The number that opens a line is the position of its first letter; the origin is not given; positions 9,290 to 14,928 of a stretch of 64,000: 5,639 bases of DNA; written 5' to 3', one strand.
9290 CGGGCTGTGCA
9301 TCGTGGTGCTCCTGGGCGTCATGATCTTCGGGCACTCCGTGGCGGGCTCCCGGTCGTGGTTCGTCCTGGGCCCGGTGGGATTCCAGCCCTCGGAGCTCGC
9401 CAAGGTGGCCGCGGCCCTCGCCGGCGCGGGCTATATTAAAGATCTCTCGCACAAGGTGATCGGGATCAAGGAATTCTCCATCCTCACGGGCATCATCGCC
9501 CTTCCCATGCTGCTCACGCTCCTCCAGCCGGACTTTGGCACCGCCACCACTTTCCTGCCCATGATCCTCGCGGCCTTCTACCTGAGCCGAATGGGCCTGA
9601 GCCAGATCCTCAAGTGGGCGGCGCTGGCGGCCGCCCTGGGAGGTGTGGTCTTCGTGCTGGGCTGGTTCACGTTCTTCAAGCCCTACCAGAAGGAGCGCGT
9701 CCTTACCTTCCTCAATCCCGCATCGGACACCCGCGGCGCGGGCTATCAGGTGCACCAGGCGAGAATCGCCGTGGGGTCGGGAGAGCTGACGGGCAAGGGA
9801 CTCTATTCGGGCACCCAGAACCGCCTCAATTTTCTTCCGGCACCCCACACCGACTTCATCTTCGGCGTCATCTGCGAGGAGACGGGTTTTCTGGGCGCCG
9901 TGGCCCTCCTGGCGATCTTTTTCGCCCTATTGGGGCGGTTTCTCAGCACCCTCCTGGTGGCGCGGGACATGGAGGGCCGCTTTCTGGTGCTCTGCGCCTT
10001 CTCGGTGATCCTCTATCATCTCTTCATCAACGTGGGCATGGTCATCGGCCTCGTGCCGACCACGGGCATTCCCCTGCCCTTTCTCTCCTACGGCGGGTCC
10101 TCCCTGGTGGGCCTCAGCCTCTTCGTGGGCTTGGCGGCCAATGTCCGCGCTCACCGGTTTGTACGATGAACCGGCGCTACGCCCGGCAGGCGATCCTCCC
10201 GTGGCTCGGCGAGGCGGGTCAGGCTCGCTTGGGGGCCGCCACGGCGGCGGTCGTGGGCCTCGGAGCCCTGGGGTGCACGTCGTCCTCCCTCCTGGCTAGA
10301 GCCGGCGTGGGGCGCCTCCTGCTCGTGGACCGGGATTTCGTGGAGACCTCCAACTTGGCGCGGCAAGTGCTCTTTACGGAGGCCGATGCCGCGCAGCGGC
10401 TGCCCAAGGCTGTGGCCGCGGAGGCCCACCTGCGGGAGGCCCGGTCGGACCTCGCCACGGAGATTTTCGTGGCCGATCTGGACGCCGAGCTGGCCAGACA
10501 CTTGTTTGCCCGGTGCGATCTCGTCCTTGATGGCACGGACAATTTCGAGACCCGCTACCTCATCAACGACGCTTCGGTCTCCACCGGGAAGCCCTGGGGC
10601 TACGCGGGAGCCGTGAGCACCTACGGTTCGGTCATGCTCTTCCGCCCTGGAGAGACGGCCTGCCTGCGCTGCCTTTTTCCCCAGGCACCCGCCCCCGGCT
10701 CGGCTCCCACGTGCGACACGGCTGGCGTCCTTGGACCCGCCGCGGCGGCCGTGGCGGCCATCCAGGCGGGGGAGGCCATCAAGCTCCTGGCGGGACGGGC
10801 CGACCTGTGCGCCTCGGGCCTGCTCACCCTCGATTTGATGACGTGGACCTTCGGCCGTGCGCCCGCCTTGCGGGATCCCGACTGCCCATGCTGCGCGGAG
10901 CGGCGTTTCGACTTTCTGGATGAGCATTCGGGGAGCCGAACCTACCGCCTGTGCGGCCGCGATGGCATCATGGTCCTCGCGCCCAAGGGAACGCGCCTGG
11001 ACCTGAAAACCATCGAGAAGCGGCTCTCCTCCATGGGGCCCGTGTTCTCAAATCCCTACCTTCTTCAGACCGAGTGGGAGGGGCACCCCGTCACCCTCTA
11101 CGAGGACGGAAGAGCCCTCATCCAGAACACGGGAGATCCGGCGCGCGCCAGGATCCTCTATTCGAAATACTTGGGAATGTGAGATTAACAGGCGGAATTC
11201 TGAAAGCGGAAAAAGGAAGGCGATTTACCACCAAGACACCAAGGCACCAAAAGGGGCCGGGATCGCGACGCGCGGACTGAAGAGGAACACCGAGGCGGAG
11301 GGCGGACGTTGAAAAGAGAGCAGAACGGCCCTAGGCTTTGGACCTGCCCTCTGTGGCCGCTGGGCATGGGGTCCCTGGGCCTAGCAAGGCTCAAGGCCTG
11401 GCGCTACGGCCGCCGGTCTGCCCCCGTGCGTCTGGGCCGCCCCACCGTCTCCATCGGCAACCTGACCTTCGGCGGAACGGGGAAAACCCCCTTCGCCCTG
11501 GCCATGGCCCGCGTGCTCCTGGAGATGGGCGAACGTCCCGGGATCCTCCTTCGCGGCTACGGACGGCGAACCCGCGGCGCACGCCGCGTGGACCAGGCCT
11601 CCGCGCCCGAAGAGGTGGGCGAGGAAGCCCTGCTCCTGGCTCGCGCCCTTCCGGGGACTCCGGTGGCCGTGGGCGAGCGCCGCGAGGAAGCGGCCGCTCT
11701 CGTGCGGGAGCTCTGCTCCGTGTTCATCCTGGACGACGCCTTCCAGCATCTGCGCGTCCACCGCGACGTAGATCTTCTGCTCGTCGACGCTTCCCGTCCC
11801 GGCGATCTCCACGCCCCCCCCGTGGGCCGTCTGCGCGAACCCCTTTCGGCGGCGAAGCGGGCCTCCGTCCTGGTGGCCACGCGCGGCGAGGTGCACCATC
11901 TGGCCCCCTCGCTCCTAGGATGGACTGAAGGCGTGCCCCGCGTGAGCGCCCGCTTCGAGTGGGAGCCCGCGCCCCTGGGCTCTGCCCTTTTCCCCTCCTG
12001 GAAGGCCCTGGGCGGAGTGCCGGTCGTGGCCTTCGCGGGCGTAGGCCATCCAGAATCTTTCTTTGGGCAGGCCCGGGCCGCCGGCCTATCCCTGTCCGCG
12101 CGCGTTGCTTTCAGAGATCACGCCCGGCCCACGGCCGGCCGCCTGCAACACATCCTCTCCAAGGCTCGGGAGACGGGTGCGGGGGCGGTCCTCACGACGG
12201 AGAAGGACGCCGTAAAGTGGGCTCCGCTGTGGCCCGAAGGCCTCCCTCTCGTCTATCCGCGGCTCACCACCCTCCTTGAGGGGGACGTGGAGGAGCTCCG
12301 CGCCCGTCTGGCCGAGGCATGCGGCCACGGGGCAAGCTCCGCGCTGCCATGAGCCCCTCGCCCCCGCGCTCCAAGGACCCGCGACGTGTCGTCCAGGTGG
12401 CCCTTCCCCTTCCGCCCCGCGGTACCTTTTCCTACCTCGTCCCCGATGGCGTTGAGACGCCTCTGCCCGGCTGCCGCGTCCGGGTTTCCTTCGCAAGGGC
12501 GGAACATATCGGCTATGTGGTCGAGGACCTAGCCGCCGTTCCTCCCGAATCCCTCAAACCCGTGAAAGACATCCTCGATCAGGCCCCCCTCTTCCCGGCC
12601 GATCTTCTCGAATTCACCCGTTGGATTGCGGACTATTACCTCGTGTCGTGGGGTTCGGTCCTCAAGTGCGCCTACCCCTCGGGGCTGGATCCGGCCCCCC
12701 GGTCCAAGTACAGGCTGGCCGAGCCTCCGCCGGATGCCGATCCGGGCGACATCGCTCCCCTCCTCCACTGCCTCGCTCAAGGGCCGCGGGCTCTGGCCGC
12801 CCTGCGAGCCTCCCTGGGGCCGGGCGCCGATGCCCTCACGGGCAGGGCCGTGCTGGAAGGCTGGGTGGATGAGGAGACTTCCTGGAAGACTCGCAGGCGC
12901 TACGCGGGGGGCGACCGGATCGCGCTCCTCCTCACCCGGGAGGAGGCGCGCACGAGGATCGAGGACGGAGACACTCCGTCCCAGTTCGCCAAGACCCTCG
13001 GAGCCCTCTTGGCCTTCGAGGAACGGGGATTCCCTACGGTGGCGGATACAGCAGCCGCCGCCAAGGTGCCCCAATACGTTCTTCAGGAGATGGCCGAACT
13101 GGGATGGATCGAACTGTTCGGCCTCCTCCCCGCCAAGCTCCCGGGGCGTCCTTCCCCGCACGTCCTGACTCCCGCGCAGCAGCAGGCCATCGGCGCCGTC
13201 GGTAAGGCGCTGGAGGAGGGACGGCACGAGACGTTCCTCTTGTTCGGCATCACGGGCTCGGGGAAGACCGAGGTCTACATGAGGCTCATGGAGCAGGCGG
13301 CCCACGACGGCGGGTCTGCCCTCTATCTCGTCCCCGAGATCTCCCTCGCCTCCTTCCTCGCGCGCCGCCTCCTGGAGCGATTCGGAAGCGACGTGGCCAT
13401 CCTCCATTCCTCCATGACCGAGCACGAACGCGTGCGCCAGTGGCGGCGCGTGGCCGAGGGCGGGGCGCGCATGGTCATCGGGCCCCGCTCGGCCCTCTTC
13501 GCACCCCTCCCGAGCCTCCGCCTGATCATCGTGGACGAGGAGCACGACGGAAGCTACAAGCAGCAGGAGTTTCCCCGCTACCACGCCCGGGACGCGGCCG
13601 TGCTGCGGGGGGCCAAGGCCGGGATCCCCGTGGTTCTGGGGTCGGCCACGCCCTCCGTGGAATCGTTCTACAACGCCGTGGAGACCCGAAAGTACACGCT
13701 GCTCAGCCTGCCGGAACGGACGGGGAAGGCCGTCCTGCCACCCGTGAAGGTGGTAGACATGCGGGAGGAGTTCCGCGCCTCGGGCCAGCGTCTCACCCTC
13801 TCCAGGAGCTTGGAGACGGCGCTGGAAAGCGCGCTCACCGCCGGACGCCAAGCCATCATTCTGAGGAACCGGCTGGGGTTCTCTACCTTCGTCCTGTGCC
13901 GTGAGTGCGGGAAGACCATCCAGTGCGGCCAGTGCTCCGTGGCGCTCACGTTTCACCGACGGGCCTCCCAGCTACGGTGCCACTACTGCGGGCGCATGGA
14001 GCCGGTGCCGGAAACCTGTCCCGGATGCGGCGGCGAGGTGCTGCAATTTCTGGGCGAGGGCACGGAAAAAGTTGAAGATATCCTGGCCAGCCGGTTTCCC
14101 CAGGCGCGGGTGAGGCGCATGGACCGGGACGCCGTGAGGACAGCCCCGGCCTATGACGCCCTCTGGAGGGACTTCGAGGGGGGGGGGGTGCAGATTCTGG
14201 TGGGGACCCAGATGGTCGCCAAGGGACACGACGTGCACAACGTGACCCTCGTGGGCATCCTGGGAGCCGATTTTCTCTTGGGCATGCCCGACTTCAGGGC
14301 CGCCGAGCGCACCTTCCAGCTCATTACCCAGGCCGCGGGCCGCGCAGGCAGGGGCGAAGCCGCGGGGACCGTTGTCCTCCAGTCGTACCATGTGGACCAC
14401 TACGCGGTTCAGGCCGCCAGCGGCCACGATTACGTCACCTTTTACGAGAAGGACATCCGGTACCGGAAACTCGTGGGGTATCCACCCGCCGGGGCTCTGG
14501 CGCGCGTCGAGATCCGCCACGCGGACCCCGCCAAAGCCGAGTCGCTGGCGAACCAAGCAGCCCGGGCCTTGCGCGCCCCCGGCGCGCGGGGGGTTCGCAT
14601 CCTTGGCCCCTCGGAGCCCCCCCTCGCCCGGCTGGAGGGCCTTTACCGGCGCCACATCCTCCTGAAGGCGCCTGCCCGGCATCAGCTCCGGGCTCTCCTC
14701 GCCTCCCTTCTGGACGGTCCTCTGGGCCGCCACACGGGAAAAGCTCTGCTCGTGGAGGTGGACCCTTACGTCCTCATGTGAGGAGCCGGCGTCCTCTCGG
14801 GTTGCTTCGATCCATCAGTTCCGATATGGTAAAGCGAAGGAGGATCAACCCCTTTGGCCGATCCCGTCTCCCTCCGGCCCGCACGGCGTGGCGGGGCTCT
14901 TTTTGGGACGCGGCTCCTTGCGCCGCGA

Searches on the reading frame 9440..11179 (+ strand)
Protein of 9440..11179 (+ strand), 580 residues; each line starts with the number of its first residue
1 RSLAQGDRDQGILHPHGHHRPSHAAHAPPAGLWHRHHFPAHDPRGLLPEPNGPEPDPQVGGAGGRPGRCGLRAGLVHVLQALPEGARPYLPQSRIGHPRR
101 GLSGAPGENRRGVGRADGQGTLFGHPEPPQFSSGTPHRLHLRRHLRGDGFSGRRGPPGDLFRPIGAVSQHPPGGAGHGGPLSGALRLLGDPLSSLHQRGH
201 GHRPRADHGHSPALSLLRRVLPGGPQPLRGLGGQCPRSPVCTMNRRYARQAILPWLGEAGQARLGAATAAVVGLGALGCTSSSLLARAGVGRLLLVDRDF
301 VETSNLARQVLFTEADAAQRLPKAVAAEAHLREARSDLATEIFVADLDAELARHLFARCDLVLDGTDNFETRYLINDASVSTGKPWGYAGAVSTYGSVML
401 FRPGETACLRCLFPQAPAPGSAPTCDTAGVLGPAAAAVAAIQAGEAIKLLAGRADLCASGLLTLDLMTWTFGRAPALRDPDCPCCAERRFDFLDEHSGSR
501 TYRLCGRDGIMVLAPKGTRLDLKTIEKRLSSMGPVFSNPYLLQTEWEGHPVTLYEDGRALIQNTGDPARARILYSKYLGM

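Call 84: search_protein_families(library=pfam, proteins=[window:9440-11179:+], max_evalue=0.00001)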
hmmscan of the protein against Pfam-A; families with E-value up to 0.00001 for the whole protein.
window:9440-11179:+ (580 aa): 1 family
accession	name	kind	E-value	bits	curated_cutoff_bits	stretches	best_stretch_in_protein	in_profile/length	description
PF00899.27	ThiF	-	3.4e-67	226.5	28.1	1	247-484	1-238/238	ThiF family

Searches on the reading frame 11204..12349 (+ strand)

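Call 84: search_protein_families(library=pfam, proteins=[window:11204-12349:+], max_evalue=0.00001)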
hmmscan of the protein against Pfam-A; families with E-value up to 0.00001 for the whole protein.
window:11204-12349:+ (382 aa): 1 family
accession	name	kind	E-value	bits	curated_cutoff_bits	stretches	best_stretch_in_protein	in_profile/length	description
PF02606.20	LpxK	-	1.4e-70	238.5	27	1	48-342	3-297/328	Tetraacyldisaccharide-1-P 4'-kinase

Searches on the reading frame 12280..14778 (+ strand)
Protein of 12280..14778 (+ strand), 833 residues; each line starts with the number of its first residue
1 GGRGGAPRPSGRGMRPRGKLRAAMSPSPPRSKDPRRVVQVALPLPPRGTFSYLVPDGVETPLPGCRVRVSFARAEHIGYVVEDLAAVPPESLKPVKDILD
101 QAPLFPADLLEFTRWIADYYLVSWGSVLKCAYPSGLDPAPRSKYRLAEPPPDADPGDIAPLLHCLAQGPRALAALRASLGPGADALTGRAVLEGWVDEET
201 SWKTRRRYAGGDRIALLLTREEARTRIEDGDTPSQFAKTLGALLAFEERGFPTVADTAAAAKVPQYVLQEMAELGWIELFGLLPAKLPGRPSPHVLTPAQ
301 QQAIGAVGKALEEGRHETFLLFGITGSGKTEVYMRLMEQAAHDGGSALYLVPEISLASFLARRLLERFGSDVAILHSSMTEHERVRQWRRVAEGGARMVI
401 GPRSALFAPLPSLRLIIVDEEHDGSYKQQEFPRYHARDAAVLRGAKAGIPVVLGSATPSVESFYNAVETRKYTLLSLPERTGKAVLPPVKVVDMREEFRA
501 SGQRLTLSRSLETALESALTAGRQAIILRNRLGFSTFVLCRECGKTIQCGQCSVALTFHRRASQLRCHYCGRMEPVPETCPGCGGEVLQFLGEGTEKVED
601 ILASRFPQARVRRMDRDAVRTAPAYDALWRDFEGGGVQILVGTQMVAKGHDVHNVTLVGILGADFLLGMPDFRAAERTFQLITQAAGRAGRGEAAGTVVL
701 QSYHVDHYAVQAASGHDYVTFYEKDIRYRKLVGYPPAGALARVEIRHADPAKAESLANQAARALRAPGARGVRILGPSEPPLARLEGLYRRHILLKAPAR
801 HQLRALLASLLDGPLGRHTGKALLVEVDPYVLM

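Call 84: search_protein_families(library=pfam, proteins=[window:12280-14778:+], max_evalue=0.00001)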
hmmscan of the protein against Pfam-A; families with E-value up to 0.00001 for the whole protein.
window:12280-14778:+ (833 aa): 6 families
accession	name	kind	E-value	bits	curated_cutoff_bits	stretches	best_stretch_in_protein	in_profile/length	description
PF17764.6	PriA_3primeBD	-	5.6e-25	87.5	22.7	1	39-133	1-96/96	3'DNA-binding domain (3'BD)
PF00270.35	DEAD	-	5.4e-16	59.2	26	1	297-459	1-161/167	DEAD/DEAH box helicase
PF18074.6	PriA_C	-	4.7e-14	53.4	26.9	1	738-829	3-95/95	Primosomal protein N C-terminal domain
PF04851.21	ResIII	-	4.5e-11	43.4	22.5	1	295-433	3-142/164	Type III restriction enzyme, res subunit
PF18319.7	Zn_ribbon_PriA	-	2.8e-10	40.4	26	1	549-575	1-27/27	PriA DNA helicase Cys-rich region (CRR) domain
PF00271.37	Helicase_C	-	8.4e-10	39.3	23.5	0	600-691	32-108/110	Helicase conserved C-terminal domain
